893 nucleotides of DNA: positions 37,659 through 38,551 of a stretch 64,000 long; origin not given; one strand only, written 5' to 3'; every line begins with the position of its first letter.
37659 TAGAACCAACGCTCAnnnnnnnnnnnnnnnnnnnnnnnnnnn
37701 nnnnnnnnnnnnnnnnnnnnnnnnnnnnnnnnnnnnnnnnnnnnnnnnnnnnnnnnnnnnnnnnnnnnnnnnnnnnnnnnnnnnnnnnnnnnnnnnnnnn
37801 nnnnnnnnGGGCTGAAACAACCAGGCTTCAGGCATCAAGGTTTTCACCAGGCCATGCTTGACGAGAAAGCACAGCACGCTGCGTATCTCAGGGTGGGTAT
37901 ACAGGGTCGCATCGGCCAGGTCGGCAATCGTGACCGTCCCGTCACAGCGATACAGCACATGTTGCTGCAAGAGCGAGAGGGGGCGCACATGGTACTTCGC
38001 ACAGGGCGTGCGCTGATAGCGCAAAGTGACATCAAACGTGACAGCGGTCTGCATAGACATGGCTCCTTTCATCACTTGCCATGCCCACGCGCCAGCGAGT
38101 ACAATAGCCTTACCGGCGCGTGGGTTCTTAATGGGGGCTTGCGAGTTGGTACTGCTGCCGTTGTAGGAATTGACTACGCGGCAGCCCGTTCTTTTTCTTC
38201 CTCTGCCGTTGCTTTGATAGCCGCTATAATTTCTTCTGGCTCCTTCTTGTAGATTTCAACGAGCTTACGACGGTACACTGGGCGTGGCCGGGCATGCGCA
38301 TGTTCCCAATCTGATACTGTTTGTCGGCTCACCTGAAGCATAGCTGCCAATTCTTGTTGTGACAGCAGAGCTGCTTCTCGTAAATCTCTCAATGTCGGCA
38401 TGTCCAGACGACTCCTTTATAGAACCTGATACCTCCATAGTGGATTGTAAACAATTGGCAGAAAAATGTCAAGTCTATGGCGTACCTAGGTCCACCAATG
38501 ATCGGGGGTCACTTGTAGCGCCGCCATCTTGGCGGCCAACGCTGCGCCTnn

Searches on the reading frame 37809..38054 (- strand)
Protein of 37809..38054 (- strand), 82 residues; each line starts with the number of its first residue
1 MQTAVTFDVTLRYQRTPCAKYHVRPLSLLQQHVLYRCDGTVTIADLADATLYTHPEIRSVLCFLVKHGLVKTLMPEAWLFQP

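Call 52: search_protein_families(library=pfam, alignment_id=A6, max_evalue=10)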
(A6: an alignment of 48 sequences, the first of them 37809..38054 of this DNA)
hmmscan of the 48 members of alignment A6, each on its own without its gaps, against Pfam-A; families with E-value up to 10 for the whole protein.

A. member 1, window:37809-38054:- (82 aa): 4 families
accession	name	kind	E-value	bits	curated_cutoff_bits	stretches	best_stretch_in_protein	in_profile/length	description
PF08221.17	HTH_9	-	0.0005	20.6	23.4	1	39-71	26-58/62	RNA polymerase III subunit RPC82 helix-turn-helix domain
PF12802.13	MarR_2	-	0.079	13.6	27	1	38-71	18-51/61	MarR family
PF09339.16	HTH_IclR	-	0.18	12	22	1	34-71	12-49/52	IclR helix-turn-helix domain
PF21782.3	PKMT_2nd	-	0.22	12.4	27.8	1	20-50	24-54/98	PKMT, C-terminal winged helix domain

B. families by the number of members that match (of 48 scanned): 43 families (the first 25 are shown)
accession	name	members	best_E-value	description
PF09339.16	HTH_IclR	23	3.7e-05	IclR helix-turn-helix domain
PF12802.13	MarR_2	21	6.9e-06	MarR family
PF08221.17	HTH_9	21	0.00013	RNA polymerase III subunit RPC82 helix-turn-helix domain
PF16221.11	HTH_47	20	0.00023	winged helix-turn-helix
PF01978.25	TrmB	13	0.0015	Sugar-specific transcriptional regulator TrmB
PF22979.2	HTH_69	13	0.0025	Winged helix-turn-helix domain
PF01022.26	HTH_5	12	0.01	Bacterial regulatory protein, arsR family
PF08100.18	Dimerisation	10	0.0075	O-methyltransferase dimerisation domain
PF02082.26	Rrf2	10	0.012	Iron-dependent Transcriptional regulator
PF12324.14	HTH_15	6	0.0034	Helix-turn-helix domain of alkylmercury lyase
PF12840.13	HTH_20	6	0.025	Helix-turn-helix domain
PF00392.27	GntR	6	0.05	Bacterial regulatory proteins, gntR family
PF21782.3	PKMT_2nd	5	0.046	PKMT, C-terminal winged helix domain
PF24034.1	DUF7343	4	0.0048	Domain of unknown function (DUF7343)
PF13545.12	HTH_Crp_2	4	0.026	Crp-like helix-turn-helix domain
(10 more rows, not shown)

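Call 54: predict_structure(alignment_id=A6)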
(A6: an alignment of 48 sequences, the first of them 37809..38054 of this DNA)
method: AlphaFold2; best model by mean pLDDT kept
length: 82 residues; sequences in the alignment: 48
mean_pLDDT: 79.1   pTM: 0.64
mean pLDDT of the five models: 79.1, 77.8, 76.5, 75.3, 74.4
residues with pLDDT >= 90: 13; 70-90: 47; 50-70: 18; < 50: 4
segments of 3 or more residues with pLDDT < 50: 1-4
pLDDT, mean of each block of 10 residues (from residue 1): 51 80 80 88 90 91 89 70 54
secondary structure, 60 per line:
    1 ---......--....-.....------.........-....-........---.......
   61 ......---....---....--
elements in order: H4-9 E12-15 H17-21 H28-36 E38-41 H43-50 H54-66 E70-73 H77-80

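Call 56: fold_search(model_id=the predicted structure, library=pdb)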
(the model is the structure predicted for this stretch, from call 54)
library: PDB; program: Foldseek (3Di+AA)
matches with E <= 10: 1090; with E <= 0.001: 0
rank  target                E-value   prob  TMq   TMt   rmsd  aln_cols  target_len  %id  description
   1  3k9t                  1.5e-02  1.00  0.66  0.15   2.9        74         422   19  Crystal structure of putative peptidase (NP_348812.1) from CLOSTRIDIUM ACETOBUTYLICUM at 2.37 A resolution (released 2009-11-10)
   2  9v0j_A                2.9e-02  1.00  0.64  0.16   3.0        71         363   17  Cryo-EM structure of GATOR1-KICSTOR complex (released 2025-11-12)
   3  9o5d_D                4.4e-02  1.00  0.68  0.17   2.5        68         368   15  The KICSTOR-GATOR1-SAMTOR complex (released 2026-01-21)
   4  8jj9_A                5.5e-02  0.99  0.56  0.17   2.6        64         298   12  Human FAM91A1 N terminal domain in complex with TBC1D23 (released 2024-04-24)
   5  9h4q_T                5.9e-02  1.00  0.67  0.15   2.4        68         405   10  Cryo-EM structure of the SEAC wing - EGOC (released 2025-11-05)
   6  9o5a_H                6.3e-02  1.00  0.68  0.17   2.5        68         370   15  The KICSTOR-GATOR1 complex (released 2026-02-18)
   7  8adl_S                6.7e-02  0.99  0.66  0.15   2.5        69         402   12  Cryo-EM structure of the SEA complex (released 2022-11-02)
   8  6sxo_A                7.2e-02  0.89  0.51  0.13   3.3        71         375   18  Cryo-EM structure of the human Ebp1-ribosome complex (released 2020-02-19)
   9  3tgn_B                7.8e-02  0.98  0.52  0.31   5.7        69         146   16  Crystal Structure of the zinc-dependent MarR Family Transcriptional Regulator AdcR in the Zn(II)-bound State (released 2011-11-30)
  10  2yu3_MODEL_1_A        8.3e-02  0.99  0.64  0.57   2.6        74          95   18  Solution structure of the domain swapped WingedHelix in DNA-directed RNA polymerase III 39 kDa polypeptide (released 2007-10-09)
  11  7t3b_B                8.9e-02  0.99  0.64  0.17   2.7        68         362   18  GATOR1-RAG-RAGULATOR - GAP Complex (released 2022-04-06)
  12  5yi3_E                1.3e-01  0.95  0.51  0.30   6.4        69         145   14  Structure of Lactococcus lactis ZitR, C30S mutant in complex with DNA (released 2017-12-06)
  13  7oya_q1               1.3e-01  0.84  0.52  0.38   3.4        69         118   20  Cryo-EM structure of the 1 hpf zebrafish embryo 80S ribosome (released 2022-07-13)
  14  4yif_D                1.6e-01  0.94  0.51  0.33   5.9        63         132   22  Crystal structure of Rv0880 (released 2015-06-10)
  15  4ld5_B                1.8e-01  0.87  0.49  0.33   7.7        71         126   22  Crystal structure of MepR Q18P mutant from multidrug resistant S. aureus clinical isolate (released 2013-09-11)
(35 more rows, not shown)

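Call 99: search_dna_similar(query=window:37809-38054:-, collection=phages, mode=protein, max_evalue=0.01, max_rows=5)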
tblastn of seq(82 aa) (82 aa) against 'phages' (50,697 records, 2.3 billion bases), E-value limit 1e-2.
No match.

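Call 100: search_dna_similar(query=window:37809-38054:-, collection=plasmids, mode=protein, max_evalue=0.01, max_rows=5)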
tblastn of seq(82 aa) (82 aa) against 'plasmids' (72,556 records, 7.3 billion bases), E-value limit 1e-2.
No match.

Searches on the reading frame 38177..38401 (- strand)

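Call 5: search_protein_families(library=pfam, proteins=[window:38177-38401:-], max_evalue=1)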
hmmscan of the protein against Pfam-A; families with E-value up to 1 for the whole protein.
seq(75 aa): 23 families
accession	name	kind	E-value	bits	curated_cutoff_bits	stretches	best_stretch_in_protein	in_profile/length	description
PF01381.28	HTH_3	-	1.5e-11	44.5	23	1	4-58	1-55/55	Helix-turn-helix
PF13560.12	HTH_31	-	1.5e-09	38.5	27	1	3-57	5-60/64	Helix-turn-helix domain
PF13384.12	HTH_23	-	0.00011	22.4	24.6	1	9-35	16-40/50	Homeodomain-like domain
PF13545.12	HTH_Crp_2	-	0.00045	20.6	27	1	13-30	23-40/70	Crp-like helix-turn-helix domain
PF12728.13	HTH_17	-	0.0015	19.2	27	1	12-32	1-21/51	Helix-turn-helix domain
PF13413.12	HTH_25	-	0.0023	18.2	24.6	1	3-51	1-51/62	Helix-turn-helix domain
PF04545.22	Sigma70_r4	-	0.0038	17.1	24.1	1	13-34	21-42/50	Sigma-70, region 4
PF08279.18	HTH_11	-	0.0042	17.4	25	1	13-29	16-32/55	HTH domain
PF13518.12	HTH_28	-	0.0054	17.2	25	1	14-34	14-34/52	Helix-turn-helix domain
PF07022.19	Phage_CI_repr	-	0.0057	17.4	22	1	14-33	14-33/65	Bacteriophage CI repressor helix-turn-helix domain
PF15943.11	YdaS_toxin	-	0.0059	16.8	30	1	14-34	10-30/65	Bacterial toxin YdaS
PF12802.13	MarR_2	-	0.011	16.4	27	1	13-30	21-38/61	MarR family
PF01047.28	MarR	-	0.011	16.1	24.6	1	4-32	9-37/59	MarR family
PF13412.12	HTH_24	-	0.012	15.6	21.9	1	7-30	12-35/48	Winged helix-turn-helix DNA-binding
PF12844.13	HTH_19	-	0.018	15.4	30.2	1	4-60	4-60/64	Helix-turn-helix domain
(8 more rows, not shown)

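Call 87: search_protein_families(library=phrogs, proteins=[window:38177-38401:-], max_evalue=0.01)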
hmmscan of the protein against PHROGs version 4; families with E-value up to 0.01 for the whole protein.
seq(75 aa): 32 families (the best 25 are shown)
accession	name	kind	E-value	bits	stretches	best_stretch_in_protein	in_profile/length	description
phrog_2104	-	unknown function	3.1e-11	44.4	1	3-60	43-99/103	-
phrog_3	-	transcription regulation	1e-08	36.4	1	3-70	92-157/430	transcriptional repressor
phrog_66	-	integration and excision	2.4e-06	28.5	1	5-73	86-154/412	excisionase and transcriptional regulator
phrog_638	-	transcription regulation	3.3e-06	28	1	8-73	12-79/145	transcriptional regulator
phrog_2967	-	transcription regulation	6e-06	27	1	4-65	15-76/225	transcriptional regulator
phrog_8898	-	unknown function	6.3e-06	26.8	1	9-54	11-55/70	-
phrog_7950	-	transcription regulation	9.6e-06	26.6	1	3-35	11-43/68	transcriptional repressor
phrog_2439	-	transcription regulation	1.4e-05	25.2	1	4-52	12-60/367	transcriptional regulator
phrog_7241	-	transcription regulation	1.6e-05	25.9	1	5-59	67-121/122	transcriptional regulator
phrog_2328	-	transcription regulation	1.6e-05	25.7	1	4-46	20-59/128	transcriptional repressor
phrog_4836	-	transcription regulation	4.4e-05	24.1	1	3-39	79-115/194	CII-like regulator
phrog_35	-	transcription regulation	4.6e-05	24.6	1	7-64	78-123/181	transcriptional repressor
phrog_8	-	transcription regulation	5.9e-05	23.7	1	5-39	82-196/346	transcriptional regulator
phrog_5119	-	unknown function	9e-05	23.3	1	4-52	58-109/152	-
phrog_57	-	head and packaging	0.0001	23.2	1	9-73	9-73/199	terminase small subunit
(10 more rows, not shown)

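Call 88: search_protein_families(library=padloc, proteins=[window:38177-38401:-], max_evalue=0.01)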
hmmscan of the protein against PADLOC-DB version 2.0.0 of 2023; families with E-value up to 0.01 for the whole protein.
seq(75 aa): 12 families
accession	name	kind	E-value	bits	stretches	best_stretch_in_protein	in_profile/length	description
PDLC03947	RmrA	-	1.4e-07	28.7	1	4-52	16-64/383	-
PDLC03951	RmrA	-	2.9e-06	24.5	1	4-58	13-67/400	-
PDLC03952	RmrA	-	2.9e-06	24.4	1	4-50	27-73/395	-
PDLC04133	mad1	-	2.5e-05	22.5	1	10-62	3-54/60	mads_1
PDLC03945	RmrA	-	4.2e-05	20.9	1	4-52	7-55/394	-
PDLC03954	RmrA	-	5.3e-05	20.3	1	4-57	15-68/380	-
PDLC02926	HTH_VI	-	6.2e-05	21.2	1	3-40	5-42/92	-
PDLC03944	RmrA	-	0.00021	18.5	1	6-48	13-55/384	-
PDLC03956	RmrA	-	0.00038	17.6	1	6-55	15-65/399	-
PDLC03948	RmrA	-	0.00067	16.6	1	4-48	13-57/397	-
PDLC03949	RmrA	-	0.0013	15.7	1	8-50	11-53/363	-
PDLC04142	capH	-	0.0084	15.2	0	4-60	11-67/103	capH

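Call 89: search_protein_families(library=ncbifam, proteins=[window:38177-38401:-], max_evalue=0.01)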
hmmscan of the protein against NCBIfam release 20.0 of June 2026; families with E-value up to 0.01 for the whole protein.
seq(75 aa): 15 families
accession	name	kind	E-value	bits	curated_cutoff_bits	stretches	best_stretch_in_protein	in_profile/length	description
NF047542.1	telomere_Tap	equivalog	2.8e-08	32.9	600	1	6-70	24-92/695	telomere-associated protein Tap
TIGR03830.1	CxxCG_CxxCG_HTH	subfamily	6.5e-07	29.2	61.8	1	3-57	69-122/127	type II TA system antitoxin MqsA family protein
NF003162.0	PRK04140.1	equivalog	2.1e-06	27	263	1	3-70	130-197/317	transcriptional regulator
NF040522.1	VC1465_fam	subfamily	2.4e-06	27.6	70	1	5-50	2-46/111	VC1465 family Xer recombination activation factor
TIGR03070.1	couple_hipB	subfamily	6.1e-06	26.1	71.65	1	3-38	6-41/58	type II toxin-antitoxin system Y4mF family antitoxin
NF058600.1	TransRegSco1979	equivalog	1.9e-05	23.8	350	1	4-63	13-73/280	Sco1979 family transcriptional regulator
NF007257.0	PRK09706.1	subfamily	3.2e-05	23.8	101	1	5-52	11-58/135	transcriptional repressor DicA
NF052239.1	antitox_spr1629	equivalog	3.3e-05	23.1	335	1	4-52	7-55/377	spr1629 family repressor/antitoxin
NF041951.1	phage_RstR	subfamily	0.0001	22.5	80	1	4-49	7-52/108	RstR family transcriptional repressor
NF041265.1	NadS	equivalog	0.00032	20.9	60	1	5-56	36-86/94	NadS family protein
NF007481.0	PRK10072.1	equivalog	0.0012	19.3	110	1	3-55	37-88/96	HTH-type transcriptional regulator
TIGR00270.2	TIGR00270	equivalog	0.0013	18.6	110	1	4-50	80-126/159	multiprotein bridging factor aMBF1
NF033546.1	transpos_IS21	equivalog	0.0044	16.6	160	1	10-61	6-63/294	IS21 family transposase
NF041493.1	MobT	equivalog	0.0078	15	600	1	4-55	1-53/383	MobT family relaxase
NF038139.1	Reg_Aceta_RamB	equivalog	0.0094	14.6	700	1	4-40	7-42/465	acetate metabolism transcriptional regulator RamB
